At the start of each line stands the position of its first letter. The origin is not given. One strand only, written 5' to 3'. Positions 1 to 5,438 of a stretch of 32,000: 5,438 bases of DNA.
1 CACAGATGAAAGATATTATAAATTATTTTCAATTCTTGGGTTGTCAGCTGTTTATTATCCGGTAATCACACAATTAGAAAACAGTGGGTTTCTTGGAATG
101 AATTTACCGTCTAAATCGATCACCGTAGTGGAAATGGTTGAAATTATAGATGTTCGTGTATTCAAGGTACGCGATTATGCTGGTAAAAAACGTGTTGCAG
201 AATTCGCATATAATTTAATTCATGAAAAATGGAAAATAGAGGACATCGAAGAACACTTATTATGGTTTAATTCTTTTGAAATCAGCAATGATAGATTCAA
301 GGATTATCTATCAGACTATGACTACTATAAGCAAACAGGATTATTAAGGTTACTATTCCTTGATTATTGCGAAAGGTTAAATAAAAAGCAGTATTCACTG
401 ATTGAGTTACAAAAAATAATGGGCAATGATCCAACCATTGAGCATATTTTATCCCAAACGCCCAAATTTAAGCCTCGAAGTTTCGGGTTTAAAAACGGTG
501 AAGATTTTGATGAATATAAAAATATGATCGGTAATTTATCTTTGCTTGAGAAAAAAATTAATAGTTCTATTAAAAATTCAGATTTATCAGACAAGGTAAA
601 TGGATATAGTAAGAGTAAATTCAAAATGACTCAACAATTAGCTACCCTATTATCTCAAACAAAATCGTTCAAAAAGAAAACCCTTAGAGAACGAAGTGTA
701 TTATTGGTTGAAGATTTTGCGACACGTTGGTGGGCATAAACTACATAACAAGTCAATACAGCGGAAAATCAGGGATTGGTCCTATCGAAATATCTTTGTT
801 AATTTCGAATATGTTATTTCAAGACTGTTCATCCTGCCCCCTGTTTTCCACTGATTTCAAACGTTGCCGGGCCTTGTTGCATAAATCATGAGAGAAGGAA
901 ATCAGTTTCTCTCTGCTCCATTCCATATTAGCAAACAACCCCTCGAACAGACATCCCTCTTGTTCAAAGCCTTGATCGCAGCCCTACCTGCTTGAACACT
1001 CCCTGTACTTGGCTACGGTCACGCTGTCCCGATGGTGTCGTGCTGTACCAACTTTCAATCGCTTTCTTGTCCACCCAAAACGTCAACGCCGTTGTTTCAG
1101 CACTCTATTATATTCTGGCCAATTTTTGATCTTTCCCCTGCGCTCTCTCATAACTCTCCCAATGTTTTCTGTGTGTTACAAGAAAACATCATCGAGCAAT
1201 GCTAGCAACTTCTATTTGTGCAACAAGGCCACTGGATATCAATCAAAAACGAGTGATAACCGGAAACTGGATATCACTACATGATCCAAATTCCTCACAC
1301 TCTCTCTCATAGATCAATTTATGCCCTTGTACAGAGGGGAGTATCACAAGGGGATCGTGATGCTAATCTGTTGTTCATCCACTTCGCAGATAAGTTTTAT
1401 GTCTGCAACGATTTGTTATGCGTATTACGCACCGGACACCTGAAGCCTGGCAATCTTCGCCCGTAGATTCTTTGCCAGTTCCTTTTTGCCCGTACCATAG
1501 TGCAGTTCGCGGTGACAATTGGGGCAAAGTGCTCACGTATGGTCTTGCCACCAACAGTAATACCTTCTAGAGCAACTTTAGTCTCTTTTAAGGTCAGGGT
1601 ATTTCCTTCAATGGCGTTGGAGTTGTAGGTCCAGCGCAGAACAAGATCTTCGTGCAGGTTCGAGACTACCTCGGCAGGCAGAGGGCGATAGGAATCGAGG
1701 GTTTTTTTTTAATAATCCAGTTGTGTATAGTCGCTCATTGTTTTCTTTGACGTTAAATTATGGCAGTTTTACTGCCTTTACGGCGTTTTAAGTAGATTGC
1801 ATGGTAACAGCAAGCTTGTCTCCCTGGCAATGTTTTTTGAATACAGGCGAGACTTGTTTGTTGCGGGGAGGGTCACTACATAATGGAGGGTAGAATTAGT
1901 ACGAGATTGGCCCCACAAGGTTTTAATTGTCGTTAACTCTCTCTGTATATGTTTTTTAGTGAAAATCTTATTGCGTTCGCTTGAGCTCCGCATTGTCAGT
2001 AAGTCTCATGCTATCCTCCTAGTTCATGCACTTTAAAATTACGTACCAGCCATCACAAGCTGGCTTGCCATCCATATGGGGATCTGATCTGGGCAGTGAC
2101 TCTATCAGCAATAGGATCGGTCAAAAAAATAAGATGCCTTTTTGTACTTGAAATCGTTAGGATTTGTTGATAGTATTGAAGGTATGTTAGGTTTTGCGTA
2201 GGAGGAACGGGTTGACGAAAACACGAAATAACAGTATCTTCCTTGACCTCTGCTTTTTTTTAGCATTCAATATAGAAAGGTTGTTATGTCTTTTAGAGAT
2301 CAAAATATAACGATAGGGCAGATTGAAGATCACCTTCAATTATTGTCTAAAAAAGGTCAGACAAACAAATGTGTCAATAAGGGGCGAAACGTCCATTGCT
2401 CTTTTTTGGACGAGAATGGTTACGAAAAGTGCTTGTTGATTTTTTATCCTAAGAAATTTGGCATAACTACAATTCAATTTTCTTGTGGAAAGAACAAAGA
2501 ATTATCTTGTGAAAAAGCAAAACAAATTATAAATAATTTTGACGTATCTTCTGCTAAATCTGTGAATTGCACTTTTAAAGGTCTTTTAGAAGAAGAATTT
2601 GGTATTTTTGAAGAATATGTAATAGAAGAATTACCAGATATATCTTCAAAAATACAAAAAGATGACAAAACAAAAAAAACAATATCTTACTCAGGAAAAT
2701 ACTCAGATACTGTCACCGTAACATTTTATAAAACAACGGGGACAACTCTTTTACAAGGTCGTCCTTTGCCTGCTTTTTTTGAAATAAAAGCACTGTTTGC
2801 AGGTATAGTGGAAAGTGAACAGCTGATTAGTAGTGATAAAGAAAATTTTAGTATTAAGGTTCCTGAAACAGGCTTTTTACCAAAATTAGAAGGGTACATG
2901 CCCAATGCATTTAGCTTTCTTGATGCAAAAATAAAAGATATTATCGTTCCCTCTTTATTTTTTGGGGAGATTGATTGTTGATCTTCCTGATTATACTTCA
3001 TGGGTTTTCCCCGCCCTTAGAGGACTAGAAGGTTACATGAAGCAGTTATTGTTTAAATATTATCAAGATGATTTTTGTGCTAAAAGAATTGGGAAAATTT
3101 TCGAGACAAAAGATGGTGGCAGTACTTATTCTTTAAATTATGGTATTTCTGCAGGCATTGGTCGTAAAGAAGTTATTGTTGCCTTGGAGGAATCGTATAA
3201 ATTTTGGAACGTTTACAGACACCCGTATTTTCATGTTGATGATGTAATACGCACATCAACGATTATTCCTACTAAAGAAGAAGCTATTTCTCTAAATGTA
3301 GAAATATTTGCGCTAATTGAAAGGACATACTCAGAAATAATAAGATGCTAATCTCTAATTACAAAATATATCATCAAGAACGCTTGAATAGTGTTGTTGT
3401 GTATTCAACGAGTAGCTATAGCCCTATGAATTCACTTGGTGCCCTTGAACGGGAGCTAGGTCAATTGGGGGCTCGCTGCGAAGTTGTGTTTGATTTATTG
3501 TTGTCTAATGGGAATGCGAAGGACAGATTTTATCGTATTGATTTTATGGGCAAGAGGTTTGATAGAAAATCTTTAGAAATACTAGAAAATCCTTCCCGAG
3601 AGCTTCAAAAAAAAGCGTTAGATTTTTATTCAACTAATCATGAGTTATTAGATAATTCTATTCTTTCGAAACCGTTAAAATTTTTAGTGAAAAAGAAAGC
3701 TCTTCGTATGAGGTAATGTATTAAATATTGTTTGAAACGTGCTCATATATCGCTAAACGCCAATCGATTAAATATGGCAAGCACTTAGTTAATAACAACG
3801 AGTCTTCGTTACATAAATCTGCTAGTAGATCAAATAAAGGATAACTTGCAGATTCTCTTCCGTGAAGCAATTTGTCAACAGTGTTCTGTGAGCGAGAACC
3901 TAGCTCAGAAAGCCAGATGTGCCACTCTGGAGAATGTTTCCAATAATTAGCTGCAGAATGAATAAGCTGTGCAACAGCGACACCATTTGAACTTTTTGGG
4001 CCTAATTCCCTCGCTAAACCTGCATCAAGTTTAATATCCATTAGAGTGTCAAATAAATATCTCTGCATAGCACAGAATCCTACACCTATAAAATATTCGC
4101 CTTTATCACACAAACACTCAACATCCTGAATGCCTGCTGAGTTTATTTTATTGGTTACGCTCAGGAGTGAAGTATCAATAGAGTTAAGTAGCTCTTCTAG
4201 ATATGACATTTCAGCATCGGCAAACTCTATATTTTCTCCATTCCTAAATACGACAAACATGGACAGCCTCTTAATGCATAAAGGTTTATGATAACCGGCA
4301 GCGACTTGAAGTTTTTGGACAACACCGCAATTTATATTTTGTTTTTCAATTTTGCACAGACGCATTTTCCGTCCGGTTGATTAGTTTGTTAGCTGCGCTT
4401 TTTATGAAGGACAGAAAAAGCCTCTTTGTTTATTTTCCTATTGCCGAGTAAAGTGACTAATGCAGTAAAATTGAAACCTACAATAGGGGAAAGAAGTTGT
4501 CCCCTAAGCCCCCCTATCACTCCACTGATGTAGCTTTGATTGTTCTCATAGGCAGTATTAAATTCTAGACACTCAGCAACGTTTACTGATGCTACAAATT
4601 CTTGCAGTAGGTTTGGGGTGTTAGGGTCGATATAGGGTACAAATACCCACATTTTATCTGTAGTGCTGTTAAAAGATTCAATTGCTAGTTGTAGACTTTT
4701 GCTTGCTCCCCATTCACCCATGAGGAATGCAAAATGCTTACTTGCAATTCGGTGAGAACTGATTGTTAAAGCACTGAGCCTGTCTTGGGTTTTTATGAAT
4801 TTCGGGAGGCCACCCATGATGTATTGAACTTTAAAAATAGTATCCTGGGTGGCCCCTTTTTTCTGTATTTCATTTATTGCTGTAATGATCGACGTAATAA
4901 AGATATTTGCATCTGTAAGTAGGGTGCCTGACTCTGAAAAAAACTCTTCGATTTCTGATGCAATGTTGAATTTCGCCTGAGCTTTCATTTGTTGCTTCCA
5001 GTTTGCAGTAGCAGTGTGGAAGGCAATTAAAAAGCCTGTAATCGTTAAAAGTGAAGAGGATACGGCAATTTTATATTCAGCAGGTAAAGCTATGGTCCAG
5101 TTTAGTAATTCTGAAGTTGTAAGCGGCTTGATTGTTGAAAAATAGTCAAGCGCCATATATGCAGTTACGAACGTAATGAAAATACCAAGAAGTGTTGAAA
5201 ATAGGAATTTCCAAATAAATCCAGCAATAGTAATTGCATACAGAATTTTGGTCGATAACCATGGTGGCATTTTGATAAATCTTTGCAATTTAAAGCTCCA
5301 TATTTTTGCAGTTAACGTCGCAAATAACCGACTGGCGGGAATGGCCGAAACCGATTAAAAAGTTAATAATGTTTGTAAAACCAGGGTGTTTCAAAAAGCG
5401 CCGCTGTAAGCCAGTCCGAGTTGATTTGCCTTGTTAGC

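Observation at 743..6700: Integron-type cassette array: attC-like palindromes bound every ORF, with stop codons embedded in the first box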

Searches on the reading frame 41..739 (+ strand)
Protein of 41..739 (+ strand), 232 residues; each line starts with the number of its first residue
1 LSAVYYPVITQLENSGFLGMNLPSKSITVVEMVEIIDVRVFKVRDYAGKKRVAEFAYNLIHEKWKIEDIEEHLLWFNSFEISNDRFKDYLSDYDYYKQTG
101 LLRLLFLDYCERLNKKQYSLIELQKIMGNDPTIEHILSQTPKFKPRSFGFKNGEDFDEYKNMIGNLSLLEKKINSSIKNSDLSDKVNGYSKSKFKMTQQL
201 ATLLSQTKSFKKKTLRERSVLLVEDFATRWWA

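Call 11: search_protein_families(library=pfam, proteins=[window:41-739:+], max_evalue=0.01)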
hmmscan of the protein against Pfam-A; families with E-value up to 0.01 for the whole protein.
window:41-739:+ (232 aa): 1 family
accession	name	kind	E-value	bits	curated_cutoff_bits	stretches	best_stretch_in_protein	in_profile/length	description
PF07510.16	GmrSD_C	-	6.8e-25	88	23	1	81-224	2-137/138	GmrSD restriction endonucleases, C-terminal domain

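Call 63: search_protein_families(library=padloc, proteins=[window:41-739:+], max_evalue=0.001)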
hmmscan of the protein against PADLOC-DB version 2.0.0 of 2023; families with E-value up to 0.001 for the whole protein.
window:41-739:+ (232 aa): 15 families
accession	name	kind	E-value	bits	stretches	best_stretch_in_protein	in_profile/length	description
PDLC04157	HEC-06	-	5.5e-18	62.9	1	26-231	361-555/558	-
PDLC04154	HEC-06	-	4.2e-14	50.1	1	64-224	408-558/569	-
PDLC04155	HEC-06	-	6.8e-12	42.6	1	129-231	460-558/562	-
PDLC02691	Orf5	-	1.1e-11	42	1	133-224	484-573/579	Orf5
PDLC02695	Orf5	-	3.1e-11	40.4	1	62-223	434-594/601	Orf5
PDLC02687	Orf5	-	3.3e-11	40.6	1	29-202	366-534/543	Orf5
PDLC02701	Orf5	-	2.6e-10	37.4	1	129-223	503-587/596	Orf5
PDLC02700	Orf5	-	3.3e-10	37.3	1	129-223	455-548/555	Orf5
PDLC02688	Orf5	-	4.4e-10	36.8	1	121-200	460-537/554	Orf5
PDLC02686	Orf5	-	1.2e-06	25.3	1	132-214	466-550/566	Orf5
PDLC02689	Orf5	-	2.4e-06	24.4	1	149-230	474-556/558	Orf5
PDLC02692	Orf5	-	2.1e-05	21.5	1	152-199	482-529/558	Orf5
PDLC02789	SspE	-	4.9e-05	20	1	118-209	603-691/749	SspE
PDLC02783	SspE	-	0.00016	18.1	1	132-219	663-746/793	SspE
PDLC02792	SspE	-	0.00076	15.9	1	131-209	640-715/771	SspE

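Call 64: search_protein_families(library=ncbifam, proteins=[window:41-739:+], max_evalue=0.001)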
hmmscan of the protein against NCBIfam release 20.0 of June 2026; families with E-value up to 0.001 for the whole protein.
window:41-739:+ (232 aa): 0 families

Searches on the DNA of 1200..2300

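Call 66: search_with_rna_model(model_id=R2, source=window, start=1200, end=2300, filters=off, max_evalue=10, show_alignments=3)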
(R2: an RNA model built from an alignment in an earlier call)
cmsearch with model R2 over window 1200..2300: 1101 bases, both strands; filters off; matches with E-value up to 10: 7.
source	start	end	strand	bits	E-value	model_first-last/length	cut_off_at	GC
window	1707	1758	+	6.9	0.79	1-111/111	no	0.29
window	2226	2289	-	5.7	1.7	1-111/111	no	0.3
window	2120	2145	+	5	2.7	1-111/111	no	0.27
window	1775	1810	-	3.4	7.7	1-111/111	no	0.42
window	1636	1664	+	3.1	8.9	1-111/111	no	0.52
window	1677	1751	-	3.1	9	1-111/111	no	0.4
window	1403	1421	-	3.1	9.3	1-111/111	no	0.42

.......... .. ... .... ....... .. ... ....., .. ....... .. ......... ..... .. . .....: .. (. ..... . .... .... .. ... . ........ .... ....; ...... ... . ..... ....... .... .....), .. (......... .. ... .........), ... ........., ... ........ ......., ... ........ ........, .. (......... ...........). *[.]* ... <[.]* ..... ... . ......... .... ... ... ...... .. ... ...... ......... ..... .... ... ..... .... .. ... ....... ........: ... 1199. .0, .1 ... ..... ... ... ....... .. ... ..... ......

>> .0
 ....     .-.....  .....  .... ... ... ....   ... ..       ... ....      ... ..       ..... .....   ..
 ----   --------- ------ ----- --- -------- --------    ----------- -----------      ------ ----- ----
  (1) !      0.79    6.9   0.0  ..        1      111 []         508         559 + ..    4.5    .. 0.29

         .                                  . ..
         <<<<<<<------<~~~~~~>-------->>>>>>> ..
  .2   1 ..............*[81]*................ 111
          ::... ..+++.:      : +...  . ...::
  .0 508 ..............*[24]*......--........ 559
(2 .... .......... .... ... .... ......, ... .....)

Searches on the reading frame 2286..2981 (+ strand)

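Call 11: search_protein_families(library=pfam, proteins=[window:2286-2981:+], max_evalue=0.01)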
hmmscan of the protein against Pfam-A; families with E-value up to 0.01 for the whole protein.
window:2286-2981:+ (231 aa): 2 families
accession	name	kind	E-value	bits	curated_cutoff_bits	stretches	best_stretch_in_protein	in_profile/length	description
PF15935.10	RnlA_toxin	-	2e-09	38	27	1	92-170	2-81/87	RNase LS, bacterial toxin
PF19417.4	RnlA_toxin_N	-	1.3e-05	25.8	24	1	5-79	3-80/82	RNase LS, bacterial toxin N-terminal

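Call 63: search_protein_families(library=padloc, proteins=[window:2286-2981:+], max_evalue=0.001)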
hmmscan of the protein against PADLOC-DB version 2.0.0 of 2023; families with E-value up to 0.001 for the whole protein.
window:2286-2981:+ (231 aa): 0 families

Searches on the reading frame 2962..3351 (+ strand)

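Call 11: search_protein_families(library=pfam, proteins=[window:2962-3351:+], max_evalue=0.01)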
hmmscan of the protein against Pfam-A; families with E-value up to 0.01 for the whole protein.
window:2962-3351:+ (129 aa): 2 families
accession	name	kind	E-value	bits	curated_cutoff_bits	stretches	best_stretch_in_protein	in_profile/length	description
PF19034.5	RnlA-toxin_DBD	-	3.8e-18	66.5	27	1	6-93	39-125/125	RNase LS, bacterial toxin DBD domain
PF18869.6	HEPN_RnaseLS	-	5e-12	46.7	29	1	6-108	23-122/124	RnaseLS-like HEPN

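Call 63: search_protein_families(library=padloc, proteins=[window:2962-3351:+], max_evalue=0.001)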
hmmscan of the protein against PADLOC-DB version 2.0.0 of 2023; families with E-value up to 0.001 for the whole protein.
window:2962-3351:+ (129 aa): 0 families

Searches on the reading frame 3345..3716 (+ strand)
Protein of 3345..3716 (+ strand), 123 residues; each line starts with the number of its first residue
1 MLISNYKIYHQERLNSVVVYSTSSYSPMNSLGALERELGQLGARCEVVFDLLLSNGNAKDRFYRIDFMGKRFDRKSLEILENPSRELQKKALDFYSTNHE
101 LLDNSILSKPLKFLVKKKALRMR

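Call 11: search_protein_families(library=pfam, proteins=[window:3345-3716:+], max_evalue=0.01)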
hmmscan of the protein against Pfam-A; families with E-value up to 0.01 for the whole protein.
window:3345-3716:+ (123 aa): 1 family
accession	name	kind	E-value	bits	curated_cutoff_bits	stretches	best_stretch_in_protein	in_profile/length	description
PF15933.10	RnlB_antitoxin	-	5.1e-33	113.7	27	1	16-109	1-94/94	Antitoxin to bacterial toxin RNase LS or RnlA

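Call 15: find_encoding_contigs(protein=window:3345-3716:+, flank=10000, max_places=6)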
Protein window:3345-3716:+ (123 aa): no gene with exactly this product is on record in the collection.

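Call 63: search_protein_families(library=padloc, proteins=[window:3345-3716:+], max_evalue=0.001)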
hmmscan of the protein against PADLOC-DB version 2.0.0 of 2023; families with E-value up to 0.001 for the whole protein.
window:3345-3716:+ (123 aa): 0 families

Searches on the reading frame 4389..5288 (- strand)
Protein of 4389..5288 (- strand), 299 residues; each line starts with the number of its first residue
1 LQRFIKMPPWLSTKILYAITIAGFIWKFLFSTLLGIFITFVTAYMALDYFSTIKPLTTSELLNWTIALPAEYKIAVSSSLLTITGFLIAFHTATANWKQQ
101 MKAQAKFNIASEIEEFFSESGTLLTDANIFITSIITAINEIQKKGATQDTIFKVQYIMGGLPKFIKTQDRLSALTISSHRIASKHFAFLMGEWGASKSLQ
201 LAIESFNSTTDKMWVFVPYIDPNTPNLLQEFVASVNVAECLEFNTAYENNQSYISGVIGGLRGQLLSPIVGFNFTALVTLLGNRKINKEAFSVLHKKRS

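Call 11: search_protein_families(library=pfam, proteins=[window:4389-5288:-], max_evalue=0.01)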
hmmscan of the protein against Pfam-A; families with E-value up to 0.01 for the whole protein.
window:4389-5288:- (299 aa): 1 family
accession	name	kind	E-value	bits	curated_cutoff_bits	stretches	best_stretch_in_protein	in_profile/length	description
PF12463.13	DUF3689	-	0.006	16.4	27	1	95-157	187-250/315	Protein of unknown function (DUF3689)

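Call 63: search_protein_families(library=padloc, proteins=[window:4389-5288:-], max_evalue=0.001)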
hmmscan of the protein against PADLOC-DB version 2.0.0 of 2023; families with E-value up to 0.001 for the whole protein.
window:4389-5288:- (299 aa): 0 families

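Call 64: search_protein_families(library=ncbifam, proteins=[window:4389-5288:-], max_evalue=0.001)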
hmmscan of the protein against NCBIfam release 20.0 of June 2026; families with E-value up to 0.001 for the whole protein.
window:4389-5288:- (299 aa): 0 families
